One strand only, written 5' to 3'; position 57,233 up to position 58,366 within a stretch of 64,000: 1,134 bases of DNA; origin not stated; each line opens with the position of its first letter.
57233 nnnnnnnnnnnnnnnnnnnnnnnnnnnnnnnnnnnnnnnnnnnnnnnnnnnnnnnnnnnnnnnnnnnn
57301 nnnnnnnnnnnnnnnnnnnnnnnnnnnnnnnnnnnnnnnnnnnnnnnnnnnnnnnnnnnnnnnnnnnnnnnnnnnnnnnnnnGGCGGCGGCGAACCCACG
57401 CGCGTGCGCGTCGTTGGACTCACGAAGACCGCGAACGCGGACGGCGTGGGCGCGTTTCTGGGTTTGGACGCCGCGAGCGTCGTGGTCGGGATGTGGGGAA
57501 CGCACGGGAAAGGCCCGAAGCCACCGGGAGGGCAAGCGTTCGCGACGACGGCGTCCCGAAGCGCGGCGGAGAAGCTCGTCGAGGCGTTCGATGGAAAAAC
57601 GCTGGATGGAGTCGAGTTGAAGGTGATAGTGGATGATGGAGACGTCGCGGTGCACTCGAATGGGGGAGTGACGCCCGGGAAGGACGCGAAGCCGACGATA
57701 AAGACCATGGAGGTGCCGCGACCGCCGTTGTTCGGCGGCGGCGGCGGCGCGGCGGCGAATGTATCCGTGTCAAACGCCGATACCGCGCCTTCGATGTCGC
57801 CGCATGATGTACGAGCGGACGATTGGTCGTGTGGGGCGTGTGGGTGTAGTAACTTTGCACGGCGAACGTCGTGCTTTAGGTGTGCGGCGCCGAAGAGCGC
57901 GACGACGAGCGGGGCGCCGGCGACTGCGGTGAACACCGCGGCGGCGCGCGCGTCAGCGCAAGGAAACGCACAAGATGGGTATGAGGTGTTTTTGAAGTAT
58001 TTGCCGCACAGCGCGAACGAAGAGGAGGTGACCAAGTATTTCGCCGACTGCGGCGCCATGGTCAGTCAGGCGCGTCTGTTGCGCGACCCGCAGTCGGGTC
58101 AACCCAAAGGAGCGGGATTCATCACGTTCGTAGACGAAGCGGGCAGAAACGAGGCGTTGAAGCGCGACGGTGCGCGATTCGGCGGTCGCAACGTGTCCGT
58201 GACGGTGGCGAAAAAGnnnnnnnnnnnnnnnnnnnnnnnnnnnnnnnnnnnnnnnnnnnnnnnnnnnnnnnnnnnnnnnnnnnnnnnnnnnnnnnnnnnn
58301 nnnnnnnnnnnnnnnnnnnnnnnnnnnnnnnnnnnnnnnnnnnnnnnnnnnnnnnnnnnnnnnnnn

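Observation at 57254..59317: RNA-binding module (RRM - RanBP2 ZnF - RRM) fused to the 16S rRNA m4C1402 methyltransferase RsmH/MraW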

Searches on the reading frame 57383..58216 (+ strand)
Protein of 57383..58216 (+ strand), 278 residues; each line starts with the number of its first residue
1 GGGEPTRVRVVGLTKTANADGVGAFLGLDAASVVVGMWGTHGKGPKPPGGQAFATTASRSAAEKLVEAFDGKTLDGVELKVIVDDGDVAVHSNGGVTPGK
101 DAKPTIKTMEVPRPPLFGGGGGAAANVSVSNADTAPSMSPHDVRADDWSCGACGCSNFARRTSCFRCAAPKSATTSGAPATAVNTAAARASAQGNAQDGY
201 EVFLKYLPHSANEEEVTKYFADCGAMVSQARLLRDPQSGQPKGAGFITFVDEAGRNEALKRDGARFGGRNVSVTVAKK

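Call 72: find_homologous_proteins(query=window:57383-58216:+, max_evalue=0.001)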
Query window:57383-58216:+ (278 aa): 4 proteins with E <= 0.001 among 8000 candidates.
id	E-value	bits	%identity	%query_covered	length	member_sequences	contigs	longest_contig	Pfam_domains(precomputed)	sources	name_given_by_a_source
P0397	2.9e-56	209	68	55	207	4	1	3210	-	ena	-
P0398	6.9e-48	182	68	51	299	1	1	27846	PF01795.26,PF00076.29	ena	-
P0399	7.2e-39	152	99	27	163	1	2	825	PF01795.26,PF00076.29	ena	-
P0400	5.1e-27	113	78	27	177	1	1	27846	-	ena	-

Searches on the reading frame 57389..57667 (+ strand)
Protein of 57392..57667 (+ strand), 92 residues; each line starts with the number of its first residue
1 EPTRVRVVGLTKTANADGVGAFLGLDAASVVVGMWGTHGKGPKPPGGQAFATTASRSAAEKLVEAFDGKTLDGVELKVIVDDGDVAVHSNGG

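Call 6: search_protein_families(library=pfam, proteins=[window:57392-57667:+], max_evalue=10)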
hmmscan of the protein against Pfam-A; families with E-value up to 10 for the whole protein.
seq(92 aa): 0 families

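Call 32: search_protein_families(library=pfam, alignment_id=A2, max_evalue=1)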
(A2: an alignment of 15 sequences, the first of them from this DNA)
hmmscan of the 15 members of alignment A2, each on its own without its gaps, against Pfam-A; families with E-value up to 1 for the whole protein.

A. member 1, seq(87 aa): 1 family
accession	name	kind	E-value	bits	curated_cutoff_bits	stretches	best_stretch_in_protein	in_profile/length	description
PF00076.28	RRM_1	-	0.25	11.7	20.7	1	44-77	36-69/70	RNA recognition motif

B. families by the number of members that match (of 15 scanned): 8 families
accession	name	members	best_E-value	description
PF00076.28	RRM_1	9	5.9e-06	RNA recognition motif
PF24637.1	RRM_DEAH11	1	0.0048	DEAH11 RRM domain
PF10666.15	Phage_TAC_8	1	0.087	Phage tail assembly chaperone protein Gp14 ()A118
PF03545.18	YopE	1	0.13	Yersinia virulence determinant (YopE)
PF19721.4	DUF6215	1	0.13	Family of unknown function (DUF6215)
PF06526.17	DUF1107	1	0.16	Protein of unknown function (DUF1107)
PF24099.1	RBD_DGKtheta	1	0.22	Diacylglycerol kinase theta, RNA-binding domain-like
PF08983.15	V1R_C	1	0.23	Vasopressin V1 receptor, C-terminal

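Call 57: predict_structure(alignment_id=A2)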
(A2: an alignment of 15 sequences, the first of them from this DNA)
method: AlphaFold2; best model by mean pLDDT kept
length: 87 residues; sequences in the alignment: 15
mean_pLDDT: 84.3   pTM: 0.74
mean pLDDT of the five models: 84.3, 84.1, 83.5, 83.0, 81.4
residues with pLDDT >= 90: 53; 70-90: 18; 50-70: 10; < 50: 6
segments of 3 or more residues with pLDDT < 50: 37-39, 85-87
pLDDT, mean of each block of 10 residues (from residue 1): 90 88 94 66 68 94 96 91 66
secondary structure, 60 per line:
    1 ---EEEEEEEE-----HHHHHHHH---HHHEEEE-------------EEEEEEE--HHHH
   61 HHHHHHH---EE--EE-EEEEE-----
elements in order: E4-11 H17-24 E31-34 E48-54 H57-67 E78-82

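Call 61: fold_search(model_id=the predicted structure, library=pdb)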
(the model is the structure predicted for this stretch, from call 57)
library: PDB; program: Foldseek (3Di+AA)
matches with E <= 10: 1733; with E <= 0.001: 31
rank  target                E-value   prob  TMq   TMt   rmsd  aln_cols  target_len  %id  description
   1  4zka_C                5.4e-05  1.00  0.68  0.76   2.9        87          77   17  High Resolution Crystal Structure of Fox1 RRM (released 2016-06-29)
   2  4zka_F                7.9e-05  1.00  0.69  0.75   2.9        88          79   17  High Resolution Crystal Structure of Fox1 RRM (released 2016-06-29)
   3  2dnm_MODEL_1_A        1.4e-04  1.00  0.60  0.52   5.0        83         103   28  Solution structure of RNA binding domain in SRp46 splicing factor (released 2006-10-26)
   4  4zka_D                2.1e-04  1.00  0.68  0.72   2.9        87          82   17  High Resolution Crystal Structure of Fox1 RRM (released 2016-06-29)
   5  5tbx_A                2.2e-04  1.00  0.66  0.69   3.6        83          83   20  hnRNP A18 RNA Recognition Motif (released 2017-04-12)
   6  4zka_E                2.5e-04  1.00  0.69  0.74   2.9        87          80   17  High Resolution Crystal Structure of Fox1 RRM (released 2016-06-29)
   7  8pvl_CI               2.5e-04  1.00  0.67  0.65   3.7        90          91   14  Chaetomium thermophilum pre-60S State 7 - pre-5S rotation lacking Utp30/ITS2 - composite structure (released 2023-12-06)
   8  6pai_D                3.3e-04  1.00  0.67  0.72   3.1        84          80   23  Structure of the human DDB1-DDA1-DCAF15 E3 ubiquitin ligase bound to RBM39 and sulfonamide E7820 (released 2019-09-18)
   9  8fl3_SH               3.8e-04  1.00  0.67  0.64   3.7        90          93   14  Human nuclear pre-60S ribosomal subunit (State I2) (released 2023-07-12)
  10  6q0r_D                4.0e-04  1.00  0.66  0.69   3.1        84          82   20  Structure of DDB1-DDA1-DCAF15 complex bound to E7820 and RBM39 (released 2019-11-13)
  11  7xx9_MODEL_1_A        4.3e-04  1.00  0.65  0.68   4.0        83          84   18  Solution structure of RRM2 of Human SART3 (released 2023-08-30)
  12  4zka_A                4.9e-04  1.00  0.69  0.72   2.9        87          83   17  High Resolution Crystal Structure of Fox1 RRM (released 2016-06-29)
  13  2n82_MODEL_1_B        5.2e-04  1.00  0.68  0.57   4.7        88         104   17  solution structure of the complex of microRNA 20b pre-element with Rbfox RRM (released 2016-04-13)
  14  4c7q_MODEL_1_A        5.6e-04  1.00  0.68  0.68   3.2        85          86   20  Solution structure of the Nt. GR-RBP1 RRM domain (released 2013-10-02)
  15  5uzg_A                5.6e-04  1.00  0.67  0.65   3.6        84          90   17  Crystal structure of Glorund qRRM1 domain (released 2017-03-22)
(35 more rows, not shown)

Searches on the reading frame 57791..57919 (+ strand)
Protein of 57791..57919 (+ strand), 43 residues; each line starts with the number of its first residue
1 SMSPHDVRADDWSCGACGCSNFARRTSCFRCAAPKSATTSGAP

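Call 53: search_solved_structures(query=window:57791-57919:+, max_evalue=1, show_alignments=5)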
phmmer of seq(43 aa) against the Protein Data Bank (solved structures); distinct sequences matched with E-value up to 1: 44.
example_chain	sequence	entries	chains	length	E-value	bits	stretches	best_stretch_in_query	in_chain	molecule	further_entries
2mxv_A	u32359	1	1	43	1e-08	37.7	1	10-39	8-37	RNA-binding protein 10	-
7pdv_A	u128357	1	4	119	1.6e-06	30.9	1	8-35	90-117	RNA binding motif protein 5 isoform 1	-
2lk0_A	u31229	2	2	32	1.2e-05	28.2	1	9-35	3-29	RNA-binding protein 5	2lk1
1n0z_A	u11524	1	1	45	1.7e-05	27.8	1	7-36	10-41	ZNF265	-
7pcv_A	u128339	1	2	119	7.1e-05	25.9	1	8-35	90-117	RNA-binding protein 5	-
2k1p_A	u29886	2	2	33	7.9e-05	25.7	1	9-37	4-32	Zinc finger Ran-binding domain-containing protein 2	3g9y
9ze0_A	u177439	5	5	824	0.00012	25.2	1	8-36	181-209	RNA-binding protein 5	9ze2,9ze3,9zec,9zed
6g99_B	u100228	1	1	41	0.0014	21.9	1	6-36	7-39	RNA-binding protein FUS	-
7r5j_00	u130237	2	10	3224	0.0015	21.7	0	8-37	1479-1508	E3 SUMO-protein ligase RanBP2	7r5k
9tke_A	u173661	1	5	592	0.0026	21.1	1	6-36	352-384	TATA-binding protein-associated factor 2N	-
8ons_A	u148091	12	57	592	0.0029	20.9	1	6-36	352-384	TATA-binding protein-associated factor 2N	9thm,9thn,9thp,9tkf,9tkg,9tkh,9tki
5yvh_B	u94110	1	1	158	0.0084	19.5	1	7-43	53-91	RNA-binding protein FUS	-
3gj8_B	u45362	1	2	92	0.015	18.7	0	10-37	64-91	Nuclear pore complex protein Nup153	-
2ebr_A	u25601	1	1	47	0.026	18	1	10-41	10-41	Nuclear pore complex protein Nup153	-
5yvg_X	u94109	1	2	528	0.028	17.9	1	7-43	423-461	RNA-binding protein FUS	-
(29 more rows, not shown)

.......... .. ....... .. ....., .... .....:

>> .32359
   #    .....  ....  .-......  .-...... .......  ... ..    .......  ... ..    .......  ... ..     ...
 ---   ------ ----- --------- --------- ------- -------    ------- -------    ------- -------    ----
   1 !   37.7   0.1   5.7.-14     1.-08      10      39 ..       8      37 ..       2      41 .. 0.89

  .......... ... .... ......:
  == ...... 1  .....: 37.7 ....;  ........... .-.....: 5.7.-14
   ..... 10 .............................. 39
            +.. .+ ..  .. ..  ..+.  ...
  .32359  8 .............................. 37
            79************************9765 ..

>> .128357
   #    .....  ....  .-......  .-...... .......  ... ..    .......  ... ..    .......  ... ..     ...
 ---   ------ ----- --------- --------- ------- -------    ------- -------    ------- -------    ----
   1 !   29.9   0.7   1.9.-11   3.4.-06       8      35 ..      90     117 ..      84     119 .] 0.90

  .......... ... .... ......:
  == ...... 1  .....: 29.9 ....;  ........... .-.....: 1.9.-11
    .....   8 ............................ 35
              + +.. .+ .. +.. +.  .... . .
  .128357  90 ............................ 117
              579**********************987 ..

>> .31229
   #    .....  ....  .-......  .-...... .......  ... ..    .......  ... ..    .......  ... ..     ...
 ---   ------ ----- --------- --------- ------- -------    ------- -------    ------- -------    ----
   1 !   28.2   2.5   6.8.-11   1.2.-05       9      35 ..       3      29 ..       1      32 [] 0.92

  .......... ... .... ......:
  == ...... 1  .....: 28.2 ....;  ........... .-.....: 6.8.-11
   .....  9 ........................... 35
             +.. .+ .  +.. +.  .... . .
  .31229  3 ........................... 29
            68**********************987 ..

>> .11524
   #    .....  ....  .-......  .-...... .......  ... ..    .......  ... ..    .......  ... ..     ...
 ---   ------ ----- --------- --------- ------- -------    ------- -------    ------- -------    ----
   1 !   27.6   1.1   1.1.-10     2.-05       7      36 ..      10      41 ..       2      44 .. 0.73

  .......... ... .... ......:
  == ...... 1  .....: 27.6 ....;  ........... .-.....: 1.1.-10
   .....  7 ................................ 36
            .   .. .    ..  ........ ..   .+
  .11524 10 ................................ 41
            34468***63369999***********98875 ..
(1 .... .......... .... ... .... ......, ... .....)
